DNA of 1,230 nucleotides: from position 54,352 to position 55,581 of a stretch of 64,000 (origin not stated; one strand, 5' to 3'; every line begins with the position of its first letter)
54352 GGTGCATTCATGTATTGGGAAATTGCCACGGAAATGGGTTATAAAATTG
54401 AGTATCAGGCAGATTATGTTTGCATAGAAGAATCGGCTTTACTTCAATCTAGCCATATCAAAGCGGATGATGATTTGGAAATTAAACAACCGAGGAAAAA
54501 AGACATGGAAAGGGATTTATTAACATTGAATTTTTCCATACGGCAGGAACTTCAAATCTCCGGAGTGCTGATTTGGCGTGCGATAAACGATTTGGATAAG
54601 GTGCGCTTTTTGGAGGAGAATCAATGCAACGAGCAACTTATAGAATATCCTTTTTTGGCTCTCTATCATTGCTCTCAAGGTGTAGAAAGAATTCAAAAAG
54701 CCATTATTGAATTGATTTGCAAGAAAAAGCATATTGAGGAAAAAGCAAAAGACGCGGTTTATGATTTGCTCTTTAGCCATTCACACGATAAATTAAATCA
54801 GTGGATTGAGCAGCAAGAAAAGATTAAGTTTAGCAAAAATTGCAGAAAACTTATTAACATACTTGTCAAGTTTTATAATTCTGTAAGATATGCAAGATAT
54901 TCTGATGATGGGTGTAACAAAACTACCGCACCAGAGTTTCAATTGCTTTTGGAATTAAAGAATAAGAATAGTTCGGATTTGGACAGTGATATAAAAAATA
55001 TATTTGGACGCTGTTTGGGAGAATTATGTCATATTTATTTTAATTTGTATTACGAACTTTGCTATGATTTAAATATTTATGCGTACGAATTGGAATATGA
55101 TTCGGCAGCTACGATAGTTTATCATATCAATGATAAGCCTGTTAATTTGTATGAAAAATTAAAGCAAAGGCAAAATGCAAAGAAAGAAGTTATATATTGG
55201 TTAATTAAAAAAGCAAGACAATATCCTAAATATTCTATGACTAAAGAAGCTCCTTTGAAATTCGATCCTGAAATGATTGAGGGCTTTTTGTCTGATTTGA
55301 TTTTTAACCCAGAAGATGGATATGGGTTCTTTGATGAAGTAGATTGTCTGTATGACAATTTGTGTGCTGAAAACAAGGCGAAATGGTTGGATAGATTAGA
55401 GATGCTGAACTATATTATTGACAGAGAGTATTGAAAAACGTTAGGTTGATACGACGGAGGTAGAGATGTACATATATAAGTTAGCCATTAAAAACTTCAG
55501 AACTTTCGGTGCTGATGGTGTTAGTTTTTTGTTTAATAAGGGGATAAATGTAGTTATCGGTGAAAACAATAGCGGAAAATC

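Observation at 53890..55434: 514-aa orphan protein with no recognisable catalytic or binding motif at the head of the defence operon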

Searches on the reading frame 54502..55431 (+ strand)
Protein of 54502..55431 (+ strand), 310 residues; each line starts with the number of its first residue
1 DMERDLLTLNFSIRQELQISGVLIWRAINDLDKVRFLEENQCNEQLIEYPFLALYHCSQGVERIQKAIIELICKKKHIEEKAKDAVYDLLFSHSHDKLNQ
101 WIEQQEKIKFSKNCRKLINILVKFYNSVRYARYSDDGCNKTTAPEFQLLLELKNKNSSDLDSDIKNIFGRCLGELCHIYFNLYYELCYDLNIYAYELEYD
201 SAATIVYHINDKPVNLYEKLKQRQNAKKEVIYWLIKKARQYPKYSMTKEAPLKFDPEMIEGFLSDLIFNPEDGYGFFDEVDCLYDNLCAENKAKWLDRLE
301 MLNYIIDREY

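Call 35: search_protein_families(library=pfam, alignment_id=A2, max_evalue=0.1)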
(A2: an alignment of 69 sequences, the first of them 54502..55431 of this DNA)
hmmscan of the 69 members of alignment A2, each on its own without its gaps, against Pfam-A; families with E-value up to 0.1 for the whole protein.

A. member 1, window:54502-55431:+ (310 aa): 0 families

B. families by the number of members that match (of 69 scanned): 47 families (the first 25 are shown)
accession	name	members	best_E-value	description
PF05168.19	HEPN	6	0.002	HEPN domain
PF23396.1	DUF7103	5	0.0054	Family of unknown function (DUF7103)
PF07406.16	NICE-3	2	0.0065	NICE-3 protein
PF20277.3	CTD11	1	0.0013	C-terminal domain 11 of the ABC-three component (ABC-3C) systems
PF21370.4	PAS_GdpP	1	0.0027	Cyclic-di-AMP phosphodiesterase GdpP-like, PAS domain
PF19513.4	DUF6047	1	0.0033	Family of unknown function (DUF6047)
PF18296.6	MID_MedPIWI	1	0.0055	MID domain of medPIWI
PF22134.1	DM_Arn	1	0.0068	DNA Mimic Protein Arn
PF09821.14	AAA_assoc_C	1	0.0089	C-terminal AAA-associated domain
PF10200.14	Ndufs5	1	0.013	NADH:ubiquinone oxidoreductase, NDUFS5-15kDa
PF05135.19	Phage_connect_1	1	0.013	Phage gp6-like head-tail connector protein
PF09825.15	BPL_N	1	0.015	Biotin-protein ligase, N terminal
PF08463.15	EcoEI_R_C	1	0.018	EcoEI R protein C-terminal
PF25780.1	TPR_IPO5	1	0.022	IPO5-like, TPR repeats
PF14704.11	DERM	1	0.027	Dermatopontin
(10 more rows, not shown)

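Call 36: search_protein_families(library=padloc, alignment_id=A2, max_evalue=0.1)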
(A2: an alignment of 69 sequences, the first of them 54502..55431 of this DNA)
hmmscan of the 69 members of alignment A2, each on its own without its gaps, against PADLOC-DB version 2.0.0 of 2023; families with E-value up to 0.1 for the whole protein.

A. member 1, window:54502-55431:+ (310 aa): 0 families

B. families by the number of members that match (of 69 scanned): 20 families
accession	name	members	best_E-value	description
PDLC01224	Cas11f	2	0.01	CAS-III-F; effector_SS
PDLC02076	Cas2b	1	7.3e-05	-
PDLC00788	Cyclase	1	0.00019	oligonucleotide-cyclase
PDLC01649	Cas2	1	0.00073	"CAS-I,CAS-II,CAS-III,CAS-IV,CAS-V,CAS-VI; acquisition_2"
PDLC01749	Cas2b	1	0.00074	-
PDLC01338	Cas2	1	0.00091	"CAS-I,CAS-II,CAS-III,CAS-IV,CAS-V,CAS-VI; acquisition_2"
PDLC01797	CARF1--CARF_HEPN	1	0.001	-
PDLC01679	Cas13-ApeA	1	0.0015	Cas13-ApeA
PDLC04098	HerA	1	0.0022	-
PDLC01443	Cas2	1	0.0059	"CAS-I,CAS-II,CAS-III,CAS-IV,CAS-V,CAS-VI; acquisition_2"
PDLC01680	Cas13-ApeA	1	0.0092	Cas13-ApeA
PDLC04796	PDC-S02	1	0.013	-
PDLC01036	WYL/Csx1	1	0.017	CARF+WYL C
PDLC02027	Cas2d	1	0.018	-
PDLC01049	Cas11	1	0.02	core gene (cas11)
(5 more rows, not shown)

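Call 37: search_solved_structures(query=A2, max_evalue=10)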
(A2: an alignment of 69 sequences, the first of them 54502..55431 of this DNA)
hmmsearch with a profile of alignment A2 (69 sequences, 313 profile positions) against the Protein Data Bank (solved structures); distinct sequences matched with E-value up to 10: 4.
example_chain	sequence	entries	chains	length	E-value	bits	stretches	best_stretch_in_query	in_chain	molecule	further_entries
5fyw_X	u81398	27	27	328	0.29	13.6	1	195-256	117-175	TRANSCRIPTION INITIATION FACTOR IIE SUBUNIT BETA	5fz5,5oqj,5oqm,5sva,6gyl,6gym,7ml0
1w4s_A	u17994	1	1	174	0.36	13.3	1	150-203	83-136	POLYBROMO 1 PROTEIN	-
5fmf_S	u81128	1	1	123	0.48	12.9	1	207-256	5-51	TRANSCRIPTION INITIATION FACTOR IIE SUBUNIT BETA, TFA2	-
6oxb_B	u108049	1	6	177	1.4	11.3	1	150-203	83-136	Protein polybromo-1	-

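Call 38: find_homologous_proteins(query=A2, max_evalue=0.001)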
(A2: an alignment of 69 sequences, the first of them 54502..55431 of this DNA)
Query A2 (69 sequences) (310 aa, profile of the alignment): 464 proteins with E <= 0.001 among 6178 candidates; the best 120 are listed.
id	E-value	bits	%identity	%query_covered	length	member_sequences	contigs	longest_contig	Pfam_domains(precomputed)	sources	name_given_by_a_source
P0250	8.2e-115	401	26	95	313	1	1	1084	-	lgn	-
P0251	1.6e-114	401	25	95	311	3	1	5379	-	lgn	-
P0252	1.2e-113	398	25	96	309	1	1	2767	-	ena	-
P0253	1.3e-113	398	23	95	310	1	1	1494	-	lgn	-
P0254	1.7e-113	397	26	95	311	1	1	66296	-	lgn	-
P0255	2.9e-113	396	25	95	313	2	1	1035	-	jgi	jgi:hypothetical protein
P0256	6.3e-113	395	25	95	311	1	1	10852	-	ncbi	-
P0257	3.1e-112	393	24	95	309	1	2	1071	-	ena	-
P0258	5.0e-112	392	25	95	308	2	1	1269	-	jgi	jgi:hypothetical protein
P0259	8.5e-112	392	26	83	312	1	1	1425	-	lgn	-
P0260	1.1e-111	391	25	95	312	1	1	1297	-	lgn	-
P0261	3.8e-111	389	27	72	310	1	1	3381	-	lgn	-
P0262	8.9e-111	388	23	95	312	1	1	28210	-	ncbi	-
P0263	1.2e-110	388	28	95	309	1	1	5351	-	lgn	-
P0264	1.2e-110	388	26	97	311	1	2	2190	-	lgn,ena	-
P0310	1.9e-107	377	24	95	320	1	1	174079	-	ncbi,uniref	ncbi:hypothetical protein [Bacillus cereus]|uniref:hypothetical protein n=1 Tax=Bacillus cereus TaxI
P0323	1.2e-106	375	24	82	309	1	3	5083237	-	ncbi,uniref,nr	ncbi:hypothetical protein [Priestia megaterium]|uniref:hypothetical protein n=1 Tax=Priestia megater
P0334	4.4e-106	373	27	82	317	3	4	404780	-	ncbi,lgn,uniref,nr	ncbi:hypothetical protein AKG95_20500 [Janthinobacterium lividum]|uniref:Uncharacterized protein n=1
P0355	9.9e-105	368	25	95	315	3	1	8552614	-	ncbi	ncbi:hypothetical protein [Bradyrhizobium sp. USDA 3364]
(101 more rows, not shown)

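Call 39: find_encoding_contigs(protein=P0310, flank=7000, max_places=1)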
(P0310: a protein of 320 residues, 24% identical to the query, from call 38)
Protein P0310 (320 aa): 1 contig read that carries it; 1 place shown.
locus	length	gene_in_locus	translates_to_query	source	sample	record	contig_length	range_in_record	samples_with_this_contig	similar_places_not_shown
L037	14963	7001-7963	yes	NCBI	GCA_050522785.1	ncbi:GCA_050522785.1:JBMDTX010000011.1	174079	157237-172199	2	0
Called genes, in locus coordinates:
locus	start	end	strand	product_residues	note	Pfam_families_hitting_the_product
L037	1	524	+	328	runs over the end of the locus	-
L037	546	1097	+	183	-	PF04307:YdjM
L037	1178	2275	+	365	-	PF13154:DUF3991, PF13155:Toprim_2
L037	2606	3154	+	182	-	PF13958:ToxN_toxin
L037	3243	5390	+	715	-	PF01751:Toprim, PF01131:Topoisom_bac, PF13342:Toprim_Crpt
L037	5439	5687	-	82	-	-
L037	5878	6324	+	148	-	PF02517:Rce1-like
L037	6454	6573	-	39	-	-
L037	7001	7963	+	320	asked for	-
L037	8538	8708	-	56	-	-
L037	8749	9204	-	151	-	PF26731:DUF8243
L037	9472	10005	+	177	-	-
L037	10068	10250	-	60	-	-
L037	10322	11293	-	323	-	PF02899:Phage_int_SAM_1 (weak), PF13495:Phage_int_SAM_4, PF00589:Phage_integrase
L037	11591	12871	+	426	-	PF02463:SMC_N, PF13401:AAA_22 (faint), PF13304:AAA_21, PF13175:AAA_15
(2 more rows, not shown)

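Call 40: find_encoding_contigs(protein=P0334, flank=7000, max_places=1)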
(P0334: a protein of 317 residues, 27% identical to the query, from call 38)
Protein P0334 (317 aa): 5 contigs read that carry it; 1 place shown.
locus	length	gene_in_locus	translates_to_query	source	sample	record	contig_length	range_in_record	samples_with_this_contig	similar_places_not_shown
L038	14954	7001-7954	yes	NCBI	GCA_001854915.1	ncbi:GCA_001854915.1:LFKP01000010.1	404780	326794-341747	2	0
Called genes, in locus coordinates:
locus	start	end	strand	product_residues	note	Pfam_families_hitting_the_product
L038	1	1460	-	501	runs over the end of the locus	PF06609:TRI12, PF07690:MFS_1, PF12832:MFS_1_like (weak), PF00083:Sugar_tr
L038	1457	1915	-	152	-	PF01047:MarR, PF12802:MarR_2, PF13412:HTH_24 (weak)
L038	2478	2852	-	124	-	-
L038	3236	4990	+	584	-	PF13589:HATPase_c_3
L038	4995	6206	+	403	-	PF04471:Mrr_cat (faint)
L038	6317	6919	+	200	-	-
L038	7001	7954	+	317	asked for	-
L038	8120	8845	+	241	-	PF04471:Mrr_cat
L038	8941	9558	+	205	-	PF18928:DUF5677 (faint)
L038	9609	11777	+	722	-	PF02463:SMC_N (weak)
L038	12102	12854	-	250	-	PF02311:AraC_binding (weak), PF00165:HTH_AraC (faint), PF12833:HTH_18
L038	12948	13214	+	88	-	-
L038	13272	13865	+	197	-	PF01205:Impact_N, PF09186:DUF1949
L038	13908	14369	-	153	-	-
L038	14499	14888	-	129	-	-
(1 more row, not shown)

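Call 41: find_encoding_contigs(protein=P0355, flank=7000, max_places=1)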
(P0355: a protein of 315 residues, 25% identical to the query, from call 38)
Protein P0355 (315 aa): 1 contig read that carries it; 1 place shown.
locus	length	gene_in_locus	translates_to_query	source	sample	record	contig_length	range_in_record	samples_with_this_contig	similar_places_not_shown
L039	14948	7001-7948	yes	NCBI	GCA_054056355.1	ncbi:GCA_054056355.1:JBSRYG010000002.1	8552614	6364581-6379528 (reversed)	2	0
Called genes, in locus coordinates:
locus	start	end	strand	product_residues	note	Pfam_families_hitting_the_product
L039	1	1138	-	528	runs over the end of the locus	PF12161:HsdM_N, PF02384:N6_Mtase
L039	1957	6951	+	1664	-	-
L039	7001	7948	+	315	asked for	-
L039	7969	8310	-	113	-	-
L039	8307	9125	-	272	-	PF00565:SNase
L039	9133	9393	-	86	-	-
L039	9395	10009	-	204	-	PF00239:Resolvase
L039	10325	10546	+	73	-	-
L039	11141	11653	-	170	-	-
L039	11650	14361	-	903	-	PF08707:PriCT_2, PF13362:Toprim_3, PF13148:DUF3987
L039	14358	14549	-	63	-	-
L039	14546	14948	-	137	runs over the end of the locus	-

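Call 42: find_encoding_contigs(protein=P0323, flank=7000, max_places=1)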
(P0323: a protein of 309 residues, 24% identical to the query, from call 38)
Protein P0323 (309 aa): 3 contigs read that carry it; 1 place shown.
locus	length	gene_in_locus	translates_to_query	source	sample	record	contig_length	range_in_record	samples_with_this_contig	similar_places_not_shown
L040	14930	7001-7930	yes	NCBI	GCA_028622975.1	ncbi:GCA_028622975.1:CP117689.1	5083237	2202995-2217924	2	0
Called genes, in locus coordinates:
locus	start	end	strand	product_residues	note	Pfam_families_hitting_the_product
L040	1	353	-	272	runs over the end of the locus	PF13676:TIR_2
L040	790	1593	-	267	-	PF11906:DUF3426 (faint)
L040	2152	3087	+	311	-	-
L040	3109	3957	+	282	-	-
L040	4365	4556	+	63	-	-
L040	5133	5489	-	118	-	-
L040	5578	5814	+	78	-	-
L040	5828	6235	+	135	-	PF13048:DUF3908 (weak)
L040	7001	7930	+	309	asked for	-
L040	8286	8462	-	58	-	-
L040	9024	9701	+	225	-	-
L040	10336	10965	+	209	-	PF20408:Abhydrolase_11 (faint)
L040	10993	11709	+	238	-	PF00165:HTH_AraC (weak), PF12833:HTH_18, PF00165:HTH_AraC (weak)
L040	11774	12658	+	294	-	PF00892:EamA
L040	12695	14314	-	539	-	PF00005:ABC_tran, PF02463:SMC_N (faint), PF13304:AAA_21 (faint), PF12848:ABC_tran_Xtn, PF00005:ABC_tran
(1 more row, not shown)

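Call 74: search_protein_families(library=padloc, proteins=[P0310, P0334, P0355, P0323], max_evalue=0.01)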
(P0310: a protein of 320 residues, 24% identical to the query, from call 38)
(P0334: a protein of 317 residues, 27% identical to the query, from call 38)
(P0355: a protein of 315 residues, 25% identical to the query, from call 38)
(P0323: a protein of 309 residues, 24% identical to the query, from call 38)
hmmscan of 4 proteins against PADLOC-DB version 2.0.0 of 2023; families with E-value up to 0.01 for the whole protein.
P0310 (320 aa): 0 families

P0334 (317 aa): 0 families

P0355 (315 aa): 0 families

P0323 (309 aa): 0 families

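Call 77: search_protein_families(library=pfam, alignment_id=A5, max_evalue=0.1)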
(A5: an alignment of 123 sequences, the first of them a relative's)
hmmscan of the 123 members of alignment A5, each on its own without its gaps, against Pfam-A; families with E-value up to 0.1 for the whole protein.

A. member 1, P0250 (313 aa): 0 families

B. families by the number of members that match (of 123 scanned): 30 families (the first 25 are shown)
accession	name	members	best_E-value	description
PF23396.1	DUF7103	10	0.02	Family of unknown function (DUF7103)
PF03683.19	UPF0175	3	0.0048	Uncharacterised protein family (UPF0175)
PF14887.12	HMG_box_5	2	0.0077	HMG (high mobility group) box 5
PF20308.4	TPR-S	2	0.025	Tetratricopeptide Repeats-Sensor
PF24404.1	nSTAND_NTPase7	2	0.035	Novel STAND NTPase 7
PF25136.1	DUF7823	2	0.042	Domain of unknown function (DUF7823)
PF19849.4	DUF6324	2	0.07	Family of unknown function (DUF6324)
PF19513.4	DUF6047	1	0.0035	Family of unknown function (DUF6047)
PF05491.19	RuvB_C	1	0.005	RuvB C-terminal winged helix domain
PF21228.3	RuBisCO_activase_AAA_helical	1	0.012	Ribulose bisphosphate carboxylase/oxygenase activase, AAA, helical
PF05168.19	HEPN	1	0.014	HEPN domain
PF24835.1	DUF7717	1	0.017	Family of unknown function (DUF7717)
PF14462.11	Prok-E2_E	1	0.019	Prokaryotic E2 family E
PF08283.16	Gemini_AL1_M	1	0.035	Geminivirus rep protein central domain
PF10831.14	DUF2556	1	0.046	Protein of unknown function (DUF2556)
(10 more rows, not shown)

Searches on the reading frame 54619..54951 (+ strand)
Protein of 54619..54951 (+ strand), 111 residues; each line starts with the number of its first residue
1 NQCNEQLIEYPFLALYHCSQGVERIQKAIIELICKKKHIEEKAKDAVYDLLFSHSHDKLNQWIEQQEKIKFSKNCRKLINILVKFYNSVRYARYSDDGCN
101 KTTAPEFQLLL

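Call 86: search_solved_structures(query=A6, max_evalue=10, show_alignments=5)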
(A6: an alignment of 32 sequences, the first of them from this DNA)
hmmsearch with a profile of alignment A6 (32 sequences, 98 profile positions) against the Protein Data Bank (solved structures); distinct sequences matched with E-value up to 10: 4.
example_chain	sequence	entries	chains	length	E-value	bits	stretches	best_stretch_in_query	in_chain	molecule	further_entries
3pin_B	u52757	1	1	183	1.1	12.7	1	33-88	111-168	Peptide methionine sulfoxide reductase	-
3pil_A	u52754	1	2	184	1.2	12.5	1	33-88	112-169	Peptide methionine sulfoxide reductase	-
3pim_A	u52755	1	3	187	1.2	12.5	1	33-88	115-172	Peptide methionine sulfoxide reductase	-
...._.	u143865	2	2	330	5.9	10.3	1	43-74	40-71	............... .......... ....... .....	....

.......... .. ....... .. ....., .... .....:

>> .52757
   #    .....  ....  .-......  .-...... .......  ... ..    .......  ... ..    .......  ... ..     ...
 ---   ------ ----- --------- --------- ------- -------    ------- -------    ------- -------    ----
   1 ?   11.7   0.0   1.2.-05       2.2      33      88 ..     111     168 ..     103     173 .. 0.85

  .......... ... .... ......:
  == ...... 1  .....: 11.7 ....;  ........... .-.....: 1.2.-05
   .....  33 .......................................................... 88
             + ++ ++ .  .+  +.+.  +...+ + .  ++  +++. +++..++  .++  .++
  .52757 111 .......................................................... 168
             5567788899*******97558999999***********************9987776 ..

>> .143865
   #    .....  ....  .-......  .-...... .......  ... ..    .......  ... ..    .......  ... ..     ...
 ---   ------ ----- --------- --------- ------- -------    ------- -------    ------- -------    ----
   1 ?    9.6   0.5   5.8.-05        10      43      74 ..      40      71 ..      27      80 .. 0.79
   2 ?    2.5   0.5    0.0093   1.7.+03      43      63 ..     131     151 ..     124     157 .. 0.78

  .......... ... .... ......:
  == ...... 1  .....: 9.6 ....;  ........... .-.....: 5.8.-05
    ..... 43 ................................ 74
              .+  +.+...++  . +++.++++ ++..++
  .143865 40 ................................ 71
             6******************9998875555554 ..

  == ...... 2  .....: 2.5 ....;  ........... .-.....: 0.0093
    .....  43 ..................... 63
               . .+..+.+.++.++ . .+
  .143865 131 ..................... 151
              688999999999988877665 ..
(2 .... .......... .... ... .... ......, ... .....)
